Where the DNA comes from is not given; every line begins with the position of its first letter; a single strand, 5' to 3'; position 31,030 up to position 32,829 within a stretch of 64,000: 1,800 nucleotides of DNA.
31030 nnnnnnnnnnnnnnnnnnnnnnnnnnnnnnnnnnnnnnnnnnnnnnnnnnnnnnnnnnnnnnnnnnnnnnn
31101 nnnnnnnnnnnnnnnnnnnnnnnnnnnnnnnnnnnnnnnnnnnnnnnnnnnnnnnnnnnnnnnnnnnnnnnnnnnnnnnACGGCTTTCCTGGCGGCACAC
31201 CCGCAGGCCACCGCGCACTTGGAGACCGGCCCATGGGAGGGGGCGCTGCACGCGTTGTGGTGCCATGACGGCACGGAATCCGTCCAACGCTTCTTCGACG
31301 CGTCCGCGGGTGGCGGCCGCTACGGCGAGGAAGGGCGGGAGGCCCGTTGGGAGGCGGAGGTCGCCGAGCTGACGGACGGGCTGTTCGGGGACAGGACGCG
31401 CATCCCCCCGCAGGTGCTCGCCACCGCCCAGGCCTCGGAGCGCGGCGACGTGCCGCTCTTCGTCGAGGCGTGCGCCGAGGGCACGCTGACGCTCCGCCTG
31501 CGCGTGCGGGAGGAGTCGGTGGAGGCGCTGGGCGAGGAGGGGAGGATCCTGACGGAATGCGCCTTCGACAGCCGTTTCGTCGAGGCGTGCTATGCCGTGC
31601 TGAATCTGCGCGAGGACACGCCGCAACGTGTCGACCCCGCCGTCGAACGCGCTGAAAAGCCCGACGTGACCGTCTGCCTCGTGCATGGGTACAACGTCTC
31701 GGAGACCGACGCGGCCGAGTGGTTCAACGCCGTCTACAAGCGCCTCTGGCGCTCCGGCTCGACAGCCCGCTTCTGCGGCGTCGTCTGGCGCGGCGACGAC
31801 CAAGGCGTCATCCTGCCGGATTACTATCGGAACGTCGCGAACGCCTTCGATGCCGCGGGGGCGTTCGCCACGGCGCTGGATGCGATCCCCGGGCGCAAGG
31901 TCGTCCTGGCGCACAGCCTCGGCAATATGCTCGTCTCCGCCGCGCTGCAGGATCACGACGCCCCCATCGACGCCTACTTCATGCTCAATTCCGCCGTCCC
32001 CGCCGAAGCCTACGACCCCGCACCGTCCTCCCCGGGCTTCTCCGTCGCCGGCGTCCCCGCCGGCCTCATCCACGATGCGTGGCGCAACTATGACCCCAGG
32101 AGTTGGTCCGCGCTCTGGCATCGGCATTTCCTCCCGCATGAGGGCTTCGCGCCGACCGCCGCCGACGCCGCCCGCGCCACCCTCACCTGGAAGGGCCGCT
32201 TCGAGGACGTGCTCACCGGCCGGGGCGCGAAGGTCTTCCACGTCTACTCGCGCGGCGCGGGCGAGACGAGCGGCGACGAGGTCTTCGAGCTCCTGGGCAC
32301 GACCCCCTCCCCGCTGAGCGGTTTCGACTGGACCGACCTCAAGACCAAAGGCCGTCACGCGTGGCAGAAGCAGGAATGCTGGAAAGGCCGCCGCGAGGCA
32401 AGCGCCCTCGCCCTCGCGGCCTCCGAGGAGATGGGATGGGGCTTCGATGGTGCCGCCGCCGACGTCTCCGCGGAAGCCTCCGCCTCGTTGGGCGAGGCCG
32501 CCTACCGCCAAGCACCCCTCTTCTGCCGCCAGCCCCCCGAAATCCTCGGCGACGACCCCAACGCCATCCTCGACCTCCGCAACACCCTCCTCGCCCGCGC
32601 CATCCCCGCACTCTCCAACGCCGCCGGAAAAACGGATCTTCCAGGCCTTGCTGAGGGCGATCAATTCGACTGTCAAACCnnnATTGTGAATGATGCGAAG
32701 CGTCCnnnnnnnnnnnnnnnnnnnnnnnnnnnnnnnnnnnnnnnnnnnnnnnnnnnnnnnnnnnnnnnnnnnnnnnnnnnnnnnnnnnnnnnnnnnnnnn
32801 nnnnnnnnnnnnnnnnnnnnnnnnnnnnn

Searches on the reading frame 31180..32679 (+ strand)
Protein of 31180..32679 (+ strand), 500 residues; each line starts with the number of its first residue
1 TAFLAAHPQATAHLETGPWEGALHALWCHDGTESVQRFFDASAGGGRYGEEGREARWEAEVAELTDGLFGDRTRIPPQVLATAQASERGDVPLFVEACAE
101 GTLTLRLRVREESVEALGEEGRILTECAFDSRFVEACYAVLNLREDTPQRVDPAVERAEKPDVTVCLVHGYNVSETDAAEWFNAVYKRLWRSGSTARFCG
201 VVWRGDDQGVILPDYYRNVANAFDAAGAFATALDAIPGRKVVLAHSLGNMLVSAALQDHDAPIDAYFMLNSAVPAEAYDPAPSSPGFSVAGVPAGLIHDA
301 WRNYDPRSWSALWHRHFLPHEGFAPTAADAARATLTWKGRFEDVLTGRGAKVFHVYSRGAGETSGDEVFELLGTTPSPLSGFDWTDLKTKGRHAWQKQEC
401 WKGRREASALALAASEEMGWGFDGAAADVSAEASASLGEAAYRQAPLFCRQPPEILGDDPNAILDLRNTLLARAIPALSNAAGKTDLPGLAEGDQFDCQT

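Call 24: search_protein_families(library=pfam, proteins=[window:31180-32679:+], max_evalue=1)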
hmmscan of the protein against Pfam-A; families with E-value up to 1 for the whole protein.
window:31180-32679:+ (500 aa): 4 families
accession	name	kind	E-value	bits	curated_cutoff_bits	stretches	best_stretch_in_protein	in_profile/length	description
PF00561.26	Abhydrolase_1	-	4.6e-05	23.6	25.8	1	221-324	51-155/245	alpha/beta hydrolase fold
PF12146.15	Hydrolase_4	-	0.021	14.5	27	1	160-278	2-116/239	Serine aminopeptidase, S33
PF06821.19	Ser_hydrolase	-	0.093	13.1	22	1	228-267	45-86/172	Serine hydrolase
PF05990.18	DUF900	-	0.093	12.6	20.5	1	164-258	21-114/232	Alpha/beta hydrolase of unknown function (DUF900)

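Call 25: search_solved_structures(query=window:31180-32679:+, max_evalue=1, show_alignments=2)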
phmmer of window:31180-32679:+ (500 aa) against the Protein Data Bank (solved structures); distinct sequences matched with E-value up to 1: 2.
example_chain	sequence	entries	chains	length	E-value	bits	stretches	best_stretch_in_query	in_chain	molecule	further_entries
6o5e_A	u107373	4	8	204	0.054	15.4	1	183-238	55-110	Vitronectin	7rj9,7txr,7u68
4rr5_A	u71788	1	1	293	0.44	12.4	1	221-327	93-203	Malonyl CoA-acyl carrier protein transacylase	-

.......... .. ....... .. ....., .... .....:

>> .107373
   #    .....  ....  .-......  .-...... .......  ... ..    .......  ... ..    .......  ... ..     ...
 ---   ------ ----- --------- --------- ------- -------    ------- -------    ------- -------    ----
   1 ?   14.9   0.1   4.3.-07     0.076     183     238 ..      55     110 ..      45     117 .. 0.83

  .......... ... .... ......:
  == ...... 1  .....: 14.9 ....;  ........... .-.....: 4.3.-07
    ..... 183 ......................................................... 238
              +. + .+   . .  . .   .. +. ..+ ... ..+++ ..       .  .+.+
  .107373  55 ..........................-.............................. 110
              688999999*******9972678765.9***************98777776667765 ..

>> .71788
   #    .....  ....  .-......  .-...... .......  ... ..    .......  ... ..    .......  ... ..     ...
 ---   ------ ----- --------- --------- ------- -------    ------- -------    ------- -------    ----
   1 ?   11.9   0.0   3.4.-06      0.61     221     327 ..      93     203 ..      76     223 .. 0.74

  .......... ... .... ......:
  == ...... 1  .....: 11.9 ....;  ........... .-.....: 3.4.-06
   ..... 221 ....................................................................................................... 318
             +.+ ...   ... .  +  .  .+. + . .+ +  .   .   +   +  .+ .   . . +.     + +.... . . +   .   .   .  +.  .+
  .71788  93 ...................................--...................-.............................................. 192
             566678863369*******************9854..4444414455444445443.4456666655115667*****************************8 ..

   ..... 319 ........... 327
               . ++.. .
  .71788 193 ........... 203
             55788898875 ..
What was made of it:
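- Tried and rejected: A PDB sequence search with the hydrolase region gave nothing meaningful (call 25).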

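Call 76: search_protein_families(library=padloc, proteins=[window:31180-32679:+], max_evalue=0.01)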
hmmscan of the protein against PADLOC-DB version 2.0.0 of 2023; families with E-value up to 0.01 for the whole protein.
window:31180-32679:+ (500 aa): 0 families
